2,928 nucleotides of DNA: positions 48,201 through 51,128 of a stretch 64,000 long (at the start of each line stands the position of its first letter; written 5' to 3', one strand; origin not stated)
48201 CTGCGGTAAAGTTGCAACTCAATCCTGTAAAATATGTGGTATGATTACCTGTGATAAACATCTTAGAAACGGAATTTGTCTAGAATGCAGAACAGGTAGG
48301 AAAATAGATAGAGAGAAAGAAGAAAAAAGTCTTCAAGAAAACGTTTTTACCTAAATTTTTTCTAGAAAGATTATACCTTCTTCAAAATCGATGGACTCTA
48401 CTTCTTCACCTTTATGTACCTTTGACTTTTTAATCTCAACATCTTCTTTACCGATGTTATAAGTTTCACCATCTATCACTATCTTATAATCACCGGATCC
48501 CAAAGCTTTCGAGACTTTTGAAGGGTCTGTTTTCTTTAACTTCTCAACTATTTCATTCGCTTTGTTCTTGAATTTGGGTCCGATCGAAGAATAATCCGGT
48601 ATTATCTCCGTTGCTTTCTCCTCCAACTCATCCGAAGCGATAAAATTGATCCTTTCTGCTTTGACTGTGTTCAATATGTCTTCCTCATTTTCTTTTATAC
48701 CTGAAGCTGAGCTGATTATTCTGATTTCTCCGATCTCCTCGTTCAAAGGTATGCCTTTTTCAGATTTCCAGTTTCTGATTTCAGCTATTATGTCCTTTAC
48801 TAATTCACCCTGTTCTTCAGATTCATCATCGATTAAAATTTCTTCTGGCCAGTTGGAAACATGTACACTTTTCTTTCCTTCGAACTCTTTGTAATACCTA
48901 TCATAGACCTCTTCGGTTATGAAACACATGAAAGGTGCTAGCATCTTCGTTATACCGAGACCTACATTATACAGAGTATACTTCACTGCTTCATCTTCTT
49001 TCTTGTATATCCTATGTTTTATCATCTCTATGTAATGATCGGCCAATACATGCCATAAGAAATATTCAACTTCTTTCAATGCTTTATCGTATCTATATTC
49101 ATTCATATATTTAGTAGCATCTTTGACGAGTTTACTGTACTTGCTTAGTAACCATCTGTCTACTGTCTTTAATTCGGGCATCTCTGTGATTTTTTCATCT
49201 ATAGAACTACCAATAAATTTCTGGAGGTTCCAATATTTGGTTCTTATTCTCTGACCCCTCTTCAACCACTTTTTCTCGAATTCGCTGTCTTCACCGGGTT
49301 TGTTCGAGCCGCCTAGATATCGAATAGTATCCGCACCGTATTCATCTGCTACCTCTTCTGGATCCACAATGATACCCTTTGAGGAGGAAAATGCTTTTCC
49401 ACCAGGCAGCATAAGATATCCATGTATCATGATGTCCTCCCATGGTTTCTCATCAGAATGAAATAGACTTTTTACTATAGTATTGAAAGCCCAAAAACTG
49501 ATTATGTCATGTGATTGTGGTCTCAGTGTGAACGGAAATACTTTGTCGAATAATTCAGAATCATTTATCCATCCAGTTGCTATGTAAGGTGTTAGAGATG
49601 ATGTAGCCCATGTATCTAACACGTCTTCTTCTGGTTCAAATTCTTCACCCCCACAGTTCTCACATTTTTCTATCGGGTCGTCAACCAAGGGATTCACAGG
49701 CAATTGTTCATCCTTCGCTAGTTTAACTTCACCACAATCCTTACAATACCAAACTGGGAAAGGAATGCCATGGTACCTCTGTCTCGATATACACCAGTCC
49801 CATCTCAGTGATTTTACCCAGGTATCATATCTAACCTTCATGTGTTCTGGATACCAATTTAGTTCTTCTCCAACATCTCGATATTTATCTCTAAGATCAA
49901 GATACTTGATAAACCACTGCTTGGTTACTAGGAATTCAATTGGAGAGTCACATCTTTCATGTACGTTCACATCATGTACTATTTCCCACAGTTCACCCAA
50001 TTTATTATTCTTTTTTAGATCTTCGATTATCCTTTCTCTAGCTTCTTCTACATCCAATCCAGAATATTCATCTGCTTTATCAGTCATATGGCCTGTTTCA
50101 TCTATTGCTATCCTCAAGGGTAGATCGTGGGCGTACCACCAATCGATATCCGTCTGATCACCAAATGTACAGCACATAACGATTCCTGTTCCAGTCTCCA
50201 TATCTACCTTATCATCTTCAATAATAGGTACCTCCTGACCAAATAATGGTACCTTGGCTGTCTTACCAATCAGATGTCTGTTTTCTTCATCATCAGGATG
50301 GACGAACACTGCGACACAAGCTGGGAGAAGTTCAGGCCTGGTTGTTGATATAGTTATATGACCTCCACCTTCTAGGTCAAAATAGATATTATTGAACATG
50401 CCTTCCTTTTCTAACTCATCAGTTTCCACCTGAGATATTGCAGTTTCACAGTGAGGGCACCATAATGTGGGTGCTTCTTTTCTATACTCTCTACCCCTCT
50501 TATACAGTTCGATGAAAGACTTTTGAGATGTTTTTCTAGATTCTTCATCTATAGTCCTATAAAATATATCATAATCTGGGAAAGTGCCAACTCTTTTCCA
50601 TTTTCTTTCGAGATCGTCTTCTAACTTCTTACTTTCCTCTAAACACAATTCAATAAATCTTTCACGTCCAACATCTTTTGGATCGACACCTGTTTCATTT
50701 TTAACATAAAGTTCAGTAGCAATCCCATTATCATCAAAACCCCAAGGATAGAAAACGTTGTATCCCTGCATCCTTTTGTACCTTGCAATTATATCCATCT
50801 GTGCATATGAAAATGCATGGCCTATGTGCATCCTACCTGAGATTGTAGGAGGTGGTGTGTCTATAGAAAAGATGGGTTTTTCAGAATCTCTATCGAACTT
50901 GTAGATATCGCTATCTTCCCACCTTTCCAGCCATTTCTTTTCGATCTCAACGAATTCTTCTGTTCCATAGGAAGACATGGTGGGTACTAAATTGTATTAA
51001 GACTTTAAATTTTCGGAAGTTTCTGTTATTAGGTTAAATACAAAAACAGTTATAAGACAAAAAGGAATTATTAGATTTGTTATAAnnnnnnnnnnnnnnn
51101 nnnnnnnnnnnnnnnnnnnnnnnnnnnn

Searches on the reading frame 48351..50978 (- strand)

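Call 84: search_protein_families(library=pfam, proteins=[window:48351-50978:-], max_evalue=0.00001)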
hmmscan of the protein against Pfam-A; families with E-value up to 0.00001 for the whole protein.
window:48351-50978:- (875 aa): 4 families
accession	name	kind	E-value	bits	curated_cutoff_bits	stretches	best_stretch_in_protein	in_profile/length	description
PF00133.28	tRNA-synt_1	-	7.3e-85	285.7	22.7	1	15-560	1-406/414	tRNA synthetases class I (I, L, M and V)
PF08264.19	Anticodon_1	-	5e-40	137.2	25.1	1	607-748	1-143/148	Anticodon-binding domain of tRNA ligase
PF09334.17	tRNA-synt_1g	-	9e-26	91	20.1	1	39-182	3-131/391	tRNA synthetases class I (M)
PF13603.12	tRNA-synt_1_2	-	1.4e-06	28.4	25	0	237-301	85-148/185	Leucyl-tRNA synthetase, editing domain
